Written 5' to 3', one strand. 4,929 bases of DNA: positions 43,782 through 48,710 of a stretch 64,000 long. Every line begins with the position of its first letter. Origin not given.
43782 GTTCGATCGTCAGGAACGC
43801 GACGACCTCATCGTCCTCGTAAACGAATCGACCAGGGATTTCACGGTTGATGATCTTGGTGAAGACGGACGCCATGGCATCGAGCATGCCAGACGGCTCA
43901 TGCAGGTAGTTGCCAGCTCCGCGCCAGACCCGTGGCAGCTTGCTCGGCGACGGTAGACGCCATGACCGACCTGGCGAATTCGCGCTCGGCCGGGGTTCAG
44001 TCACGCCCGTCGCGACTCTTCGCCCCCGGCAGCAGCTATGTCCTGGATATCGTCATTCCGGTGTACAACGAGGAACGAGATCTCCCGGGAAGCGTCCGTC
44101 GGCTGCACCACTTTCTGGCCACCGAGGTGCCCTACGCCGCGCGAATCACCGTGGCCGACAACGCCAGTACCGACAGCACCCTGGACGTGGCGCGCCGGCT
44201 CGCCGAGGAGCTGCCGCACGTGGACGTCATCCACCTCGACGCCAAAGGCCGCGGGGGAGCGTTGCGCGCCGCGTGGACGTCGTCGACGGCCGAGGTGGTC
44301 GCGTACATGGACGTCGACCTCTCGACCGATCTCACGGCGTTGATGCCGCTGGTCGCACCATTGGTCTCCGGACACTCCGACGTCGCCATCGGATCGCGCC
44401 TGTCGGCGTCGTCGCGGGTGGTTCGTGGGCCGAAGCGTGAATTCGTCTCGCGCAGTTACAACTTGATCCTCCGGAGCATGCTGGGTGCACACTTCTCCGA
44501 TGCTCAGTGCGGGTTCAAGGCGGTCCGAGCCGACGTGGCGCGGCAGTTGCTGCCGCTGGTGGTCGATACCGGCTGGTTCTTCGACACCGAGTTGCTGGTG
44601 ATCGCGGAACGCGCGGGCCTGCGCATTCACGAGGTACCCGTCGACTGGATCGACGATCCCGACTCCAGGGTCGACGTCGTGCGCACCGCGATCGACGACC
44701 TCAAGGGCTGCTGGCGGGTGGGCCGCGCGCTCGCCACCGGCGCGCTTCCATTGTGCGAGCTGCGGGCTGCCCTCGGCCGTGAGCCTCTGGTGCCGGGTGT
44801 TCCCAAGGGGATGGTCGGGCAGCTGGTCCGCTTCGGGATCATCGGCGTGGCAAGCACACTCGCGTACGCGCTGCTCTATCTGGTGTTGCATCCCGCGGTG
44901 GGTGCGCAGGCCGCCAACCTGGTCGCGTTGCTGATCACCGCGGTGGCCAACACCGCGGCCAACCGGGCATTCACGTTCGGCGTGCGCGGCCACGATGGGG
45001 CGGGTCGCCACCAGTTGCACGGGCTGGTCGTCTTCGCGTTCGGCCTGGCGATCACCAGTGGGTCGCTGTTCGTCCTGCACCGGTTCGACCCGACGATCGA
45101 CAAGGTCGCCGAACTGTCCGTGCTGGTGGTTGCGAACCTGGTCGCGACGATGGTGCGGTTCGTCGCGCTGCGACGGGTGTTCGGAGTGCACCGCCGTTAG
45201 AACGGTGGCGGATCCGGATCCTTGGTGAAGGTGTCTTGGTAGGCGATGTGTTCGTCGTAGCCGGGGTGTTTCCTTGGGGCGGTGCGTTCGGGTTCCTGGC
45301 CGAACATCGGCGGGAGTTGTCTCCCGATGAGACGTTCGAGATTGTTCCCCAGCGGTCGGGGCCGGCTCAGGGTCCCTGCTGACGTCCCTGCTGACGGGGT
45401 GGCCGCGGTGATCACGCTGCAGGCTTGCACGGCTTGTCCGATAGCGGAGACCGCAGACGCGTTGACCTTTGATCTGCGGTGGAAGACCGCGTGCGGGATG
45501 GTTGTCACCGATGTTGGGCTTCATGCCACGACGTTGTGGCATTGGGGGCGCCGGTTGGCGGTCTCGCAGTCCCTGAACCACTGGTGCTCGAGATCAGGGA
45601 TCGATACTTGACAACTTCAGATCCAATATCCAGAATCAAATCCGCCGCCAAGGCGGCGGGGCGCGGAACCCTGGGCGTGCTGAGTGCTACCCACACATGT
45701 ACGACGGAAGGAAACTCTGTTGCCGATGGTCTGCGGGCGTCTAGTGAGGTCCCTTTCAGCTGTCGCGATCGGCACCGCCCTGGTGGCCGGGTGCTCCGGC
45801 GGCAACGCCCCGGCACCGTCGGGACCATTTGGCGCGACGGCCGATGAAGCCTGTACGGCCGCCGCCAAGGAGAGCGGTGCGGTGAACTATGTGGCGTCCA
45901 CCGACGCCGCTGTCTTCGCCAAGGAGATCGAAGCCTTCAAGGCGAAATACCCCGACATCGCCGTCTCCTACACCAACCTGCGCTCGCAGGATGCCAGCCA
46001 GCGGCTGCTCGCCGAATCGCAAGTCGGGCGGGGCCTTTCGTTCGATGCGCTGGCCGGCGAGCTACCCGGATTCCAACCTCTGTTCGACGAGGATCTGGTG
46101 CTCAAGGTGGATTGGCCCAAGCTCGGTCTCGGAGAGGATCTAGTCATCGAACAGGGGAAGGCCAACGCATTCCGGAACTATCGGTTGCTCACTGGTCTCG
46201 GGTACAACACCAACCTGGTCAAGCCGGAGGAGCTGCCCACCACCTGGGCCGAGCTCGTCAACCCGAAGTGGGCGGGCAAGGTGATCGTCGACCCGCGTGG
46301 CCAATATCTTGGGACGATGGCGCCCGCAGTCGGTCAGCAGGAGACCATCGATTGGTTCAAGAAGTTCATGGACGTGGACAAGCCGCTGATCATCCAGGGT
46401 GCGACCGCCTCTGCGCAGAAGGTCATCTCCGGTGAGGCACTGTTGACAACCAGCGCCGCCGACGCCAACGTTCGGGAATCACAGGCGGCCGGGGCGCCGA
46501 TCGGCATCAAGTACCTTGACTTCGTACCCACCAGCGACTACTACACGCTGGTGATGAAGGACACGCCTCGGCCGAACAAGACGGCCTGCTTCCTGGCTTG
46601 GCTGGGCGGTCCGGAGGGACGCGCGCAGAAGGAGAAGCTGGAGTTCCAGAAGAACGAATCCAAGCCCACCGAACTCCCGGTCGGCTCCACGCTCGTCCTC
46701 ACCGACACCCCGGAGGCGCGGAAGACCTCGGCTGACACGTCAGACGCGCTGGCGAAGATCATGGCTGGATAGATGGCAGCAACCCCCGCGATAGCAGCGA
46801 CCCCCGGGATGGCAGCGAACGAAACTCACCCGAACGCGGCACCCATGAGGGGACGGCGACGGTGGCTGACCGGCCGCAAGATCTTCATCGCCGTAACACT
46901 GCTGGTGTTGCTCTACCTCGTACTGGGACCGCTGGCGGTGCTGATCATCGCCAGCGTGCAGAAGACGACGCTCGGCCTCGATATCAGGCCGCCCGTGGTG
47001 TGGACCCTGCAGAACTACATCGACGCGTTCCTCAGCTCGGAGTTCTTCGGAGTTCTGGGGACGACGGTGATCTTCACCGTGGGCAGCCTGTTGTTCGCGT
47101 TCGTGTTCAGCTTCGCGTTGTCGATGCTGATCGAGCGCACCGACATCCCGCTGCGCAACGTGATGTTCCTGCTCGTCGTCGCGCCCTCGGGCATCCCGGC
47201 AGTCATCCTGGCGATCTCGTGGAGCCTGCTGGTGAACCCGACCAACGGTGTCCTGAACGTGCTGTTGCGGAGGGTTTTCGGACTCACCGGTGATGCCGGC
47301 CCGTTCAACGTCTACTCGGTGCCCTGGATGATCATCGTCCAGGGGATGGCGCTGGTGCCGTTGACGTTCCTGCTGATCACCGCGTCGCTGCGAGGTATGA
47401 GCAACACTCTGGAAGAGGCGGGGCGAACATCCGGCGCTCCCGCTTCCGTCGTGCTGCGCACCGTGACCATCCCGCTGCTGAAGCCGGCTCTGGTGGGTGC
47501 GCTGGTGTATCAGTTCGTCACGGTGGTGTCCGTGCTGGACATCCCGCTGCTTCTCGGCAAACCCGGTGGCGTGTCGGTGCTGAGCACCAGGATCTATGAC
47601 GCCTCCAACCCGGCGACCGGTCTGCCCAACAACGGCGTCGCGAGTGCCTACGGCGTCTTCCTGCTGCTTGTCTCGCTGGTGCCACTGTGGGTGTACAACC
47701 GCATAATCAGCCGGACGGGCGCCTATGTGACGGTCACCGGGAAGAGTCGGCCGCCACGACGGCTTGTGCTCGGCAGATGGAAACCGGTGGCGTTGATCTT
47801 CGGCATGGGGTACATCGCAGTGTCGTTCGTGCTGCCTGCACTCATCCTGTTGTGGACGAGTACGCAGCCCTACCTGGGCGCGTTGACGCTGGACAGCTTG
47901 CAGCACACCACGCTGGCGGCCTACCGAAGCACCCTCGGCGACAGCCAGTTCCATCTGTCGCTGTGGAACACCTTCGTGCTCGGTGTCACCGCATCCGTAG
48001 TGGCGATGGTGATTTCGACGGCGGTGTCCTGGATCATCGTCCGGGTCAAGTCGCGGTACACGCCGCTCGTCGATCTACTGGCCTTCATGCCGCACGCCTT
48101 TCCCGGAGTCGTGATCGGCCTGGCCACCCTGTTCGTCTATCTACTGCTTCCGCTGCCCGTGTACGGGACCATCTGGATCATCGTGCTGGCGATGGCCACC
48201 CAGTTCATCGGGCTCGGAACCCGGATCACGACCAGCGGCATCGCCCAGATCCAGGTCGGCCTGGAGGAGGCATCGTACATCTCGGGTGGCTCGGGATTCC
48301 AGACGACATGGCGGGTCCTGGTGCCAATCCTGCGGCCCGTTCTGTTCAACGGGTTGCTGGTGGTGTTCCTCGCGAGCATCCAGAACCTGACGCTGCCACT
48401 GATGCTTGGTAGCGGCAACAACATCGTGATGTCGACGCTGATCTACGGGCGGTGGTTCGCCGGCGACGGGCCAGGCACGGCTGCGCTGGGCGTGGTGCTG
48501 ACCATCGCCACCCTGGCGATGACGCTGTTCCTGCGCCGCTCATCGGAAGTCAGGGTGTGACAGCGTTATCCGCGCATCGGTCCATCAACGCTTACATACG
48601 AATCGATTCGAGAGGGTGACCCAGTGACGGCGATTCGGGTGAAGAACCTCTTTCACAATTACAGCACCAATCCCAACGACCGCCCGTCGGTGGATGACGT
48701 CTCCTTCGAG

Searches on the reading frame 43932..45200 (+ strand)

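Call 56: search_protein_families(library=pfam, proteins=[window:43932-45200:+], max_evalue=0.001)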
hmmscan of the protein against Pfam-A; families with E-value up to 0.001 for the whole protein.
window:43932-45200:+ (422 aa): 2 families
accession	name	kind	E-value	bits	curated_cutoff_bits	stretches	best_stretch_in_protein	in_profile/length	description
PF00535.33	Glycos_transf_2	-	8.4e-22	78.3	23.3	1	40-206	2-167/168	Glycosyl transferase family 2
PF04138.20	GtrA_DPMS_TM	-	1.1e-10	42.1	26.1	1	300-415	1-114/117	GtrA/DPMS, transmembrane domain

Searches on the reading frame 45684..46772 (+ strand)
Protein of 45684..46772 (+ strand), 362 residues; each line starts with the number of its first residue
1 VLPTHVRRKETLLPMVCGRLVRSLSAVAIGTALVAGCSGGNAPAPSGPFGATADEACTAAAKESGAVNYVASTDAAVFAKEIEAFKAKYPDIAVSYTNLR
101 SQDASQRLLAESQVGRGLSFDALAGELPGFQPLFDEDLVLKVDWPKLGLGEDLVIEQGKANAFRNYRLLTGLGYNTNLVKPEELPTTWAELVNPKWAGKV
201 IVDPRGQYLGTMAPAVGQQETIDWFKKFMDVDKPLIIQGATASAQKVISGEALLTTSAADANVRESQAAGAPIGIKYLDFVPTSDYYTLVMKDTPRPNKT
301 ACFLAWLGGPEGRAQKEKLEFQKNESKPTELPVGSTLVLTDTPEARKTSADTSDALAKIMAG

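Call 56: search_protein_families(library=pfam, proteins=[window:45684-46772:+], max_evalue=0.001)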
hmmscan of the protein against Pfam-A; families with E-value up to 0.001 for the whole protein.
window:45684-46772:+ (362 aa): 3 families
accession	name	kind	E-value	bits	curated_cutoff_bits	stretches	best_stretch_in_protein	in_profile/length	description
PF01547.30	SBP_bac_1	-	1.7e-07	32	26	1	73-313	5-306/307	Bacterial extracellular solute-binding protein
PF13343.11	SBP_bac_6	-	4e-07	30.2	24.6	1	170-254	65-155/245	Bacterial extracellular solute-binding protein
PF13531.11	SBP_bac_11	-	0.00038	20.7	25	1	69-317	4-222/227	Bacterial extracellular solute-binding protein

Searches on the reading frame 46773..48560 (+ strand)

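Call 56: search_protein_families(library=pfam, proteins=[window:46773-48560:+], max_evalue=0.001)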
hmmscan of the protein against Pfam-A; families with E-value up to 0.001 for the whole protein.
window:46773-48560:+ (595 aa): 1 family
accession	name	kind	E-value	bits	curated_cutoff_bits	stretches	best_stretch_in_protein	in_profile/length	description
PF00528.27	BPD_transp_1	-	3.5e-20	72.9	26.4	2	122-314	11-181/184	Binding-protein-dependent transport system inner membrane component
